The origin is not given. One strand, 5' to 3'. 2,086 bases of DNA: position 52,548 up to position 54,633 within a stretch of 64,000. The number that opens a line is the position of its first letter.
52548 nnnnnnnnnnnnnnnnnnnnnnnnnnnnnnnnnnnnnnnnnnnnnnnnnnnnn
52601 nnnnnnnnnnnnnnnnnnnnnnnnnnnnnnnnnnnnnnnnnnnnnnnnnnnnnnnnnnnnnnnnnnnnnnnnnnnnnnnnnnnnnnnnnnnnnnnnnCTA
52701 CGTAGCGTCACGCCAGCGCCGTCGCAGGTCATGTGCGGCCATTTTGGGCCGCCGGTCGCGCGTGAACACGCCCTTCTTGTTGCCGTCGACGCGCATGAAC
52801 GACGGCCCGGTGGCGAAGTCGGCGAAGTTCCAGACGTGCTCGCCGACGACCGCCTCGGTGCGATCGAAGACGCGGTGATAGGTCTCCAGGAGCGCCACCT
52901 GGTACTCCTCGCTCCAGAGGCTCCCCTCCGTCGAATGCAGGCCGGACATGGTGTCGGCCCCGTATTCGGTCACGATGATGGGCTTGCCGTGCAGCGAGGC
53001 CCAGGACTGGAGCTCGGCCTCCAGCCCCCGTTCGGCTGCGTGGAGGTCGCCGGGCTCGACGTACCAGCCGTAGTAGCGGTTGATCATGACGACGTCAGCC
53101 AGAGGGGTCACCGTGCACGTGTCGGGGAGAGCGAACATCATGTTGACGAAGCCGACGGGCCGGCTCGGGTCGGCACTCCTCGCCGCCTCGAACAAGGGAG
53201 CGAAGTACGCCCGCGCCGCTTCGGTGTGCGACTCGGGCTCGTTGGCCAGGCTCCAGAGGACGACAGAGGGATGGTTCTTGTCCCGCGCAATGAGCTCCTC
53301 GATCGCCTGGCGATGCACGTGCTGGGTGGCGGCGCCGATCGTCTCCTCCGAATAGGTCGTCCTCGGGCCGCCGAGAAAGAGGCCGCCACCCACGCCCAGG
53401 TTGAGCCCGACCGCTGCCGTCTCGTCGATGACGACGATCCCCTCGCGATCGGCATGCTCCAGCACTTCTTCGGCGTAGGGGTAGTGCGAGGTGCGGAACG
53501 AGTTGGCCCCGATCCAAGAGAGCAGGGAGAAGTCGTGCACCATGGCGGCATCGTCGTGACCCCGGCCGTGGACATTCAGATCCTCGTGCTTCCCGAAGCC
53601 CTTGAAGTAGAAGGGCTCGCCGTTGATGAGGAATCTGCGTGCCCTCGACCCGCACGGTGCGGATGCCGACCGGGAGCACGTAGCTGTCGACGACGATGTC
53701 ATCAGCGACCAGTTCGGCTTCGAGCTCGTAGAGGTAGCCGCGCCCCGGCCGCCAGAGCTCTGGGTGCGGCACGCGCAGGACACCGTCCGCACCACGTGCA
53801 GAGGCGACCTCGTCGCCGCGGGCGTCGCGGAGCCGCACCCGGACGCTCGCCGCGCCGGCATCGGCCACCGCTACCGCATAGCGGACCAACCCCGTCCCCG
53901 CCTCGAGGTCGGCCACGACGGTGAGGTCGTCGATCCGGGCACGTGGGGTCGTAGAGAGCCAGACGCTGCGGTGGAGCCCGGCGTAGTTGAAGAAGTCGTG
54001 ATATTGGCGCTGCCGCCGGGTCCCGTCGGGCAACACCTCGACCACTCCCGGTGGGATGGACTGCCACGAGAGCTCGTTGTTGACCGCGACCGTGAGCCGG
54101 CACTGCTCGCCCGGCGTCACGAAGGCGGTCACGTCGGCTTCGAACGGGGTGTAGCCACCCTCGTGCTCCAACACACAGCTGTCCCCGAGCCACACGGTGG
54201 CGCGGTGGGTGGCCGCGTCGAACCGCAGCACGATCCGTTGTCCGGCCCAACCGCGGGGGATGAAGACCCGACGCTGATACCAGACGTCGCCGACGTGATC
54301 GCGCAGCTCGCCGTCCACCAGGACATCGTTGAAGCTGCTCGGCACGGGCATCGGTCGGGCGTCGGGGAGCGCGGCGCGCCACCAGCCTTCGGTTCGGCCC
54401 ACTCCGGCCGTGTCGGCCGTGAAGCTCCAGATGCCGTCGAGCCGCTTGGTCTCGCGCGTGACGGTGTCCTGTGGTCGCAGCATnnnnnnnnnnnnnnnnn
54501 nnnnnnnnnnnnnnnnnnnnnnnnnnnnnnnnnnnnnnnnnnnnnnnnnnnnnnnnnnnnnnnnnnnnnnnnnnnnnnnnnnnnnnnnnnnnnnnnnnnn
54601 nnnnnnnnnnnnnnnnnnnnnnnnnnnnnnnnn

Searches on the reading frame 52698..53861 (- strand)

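Call 12: search_protein_families(library=pfam, proteins=[window:52698-53861:-])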
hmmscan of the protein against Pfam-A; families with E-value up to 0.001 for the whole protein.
window:52698-53861:- (387 aa): 1 family
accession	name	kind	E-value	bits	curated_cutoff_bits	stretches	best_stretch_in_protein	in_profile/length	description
PF02836.23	Glyco_hydro_2_C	-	4.7e-84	282.5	21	1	75-384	6-298/302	Glycosyl hydrolases family 2, TIM barrel domain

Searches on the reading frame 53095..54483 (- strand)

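Call 12: search_protein_families(library=pfam, proteins=[window:53095-54483:-])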
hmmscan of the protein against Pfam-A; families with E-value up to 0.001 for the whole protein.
window:53095-54483:- (462 aa): 3 families
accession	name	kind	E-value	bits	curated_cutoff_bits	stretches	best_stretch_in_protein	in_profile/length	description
PF02837.24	Glyco_hydro_2_N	-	9.2e-34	117.2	28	1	13-180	2-169/169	Glycosyl hydrolases family 2, sugar binding domain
PF00703.27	Glyco_hydro_2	-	1.2e-09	39.3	23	1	182-275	1-109/109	Glycosyl hydrolases family 2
PF22666.2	Glyco_hydro_2_N2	-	1.4e-06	28.9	27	1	66-138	49-121/167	Glycosyl hydrolase 2 galactose-binding domain-like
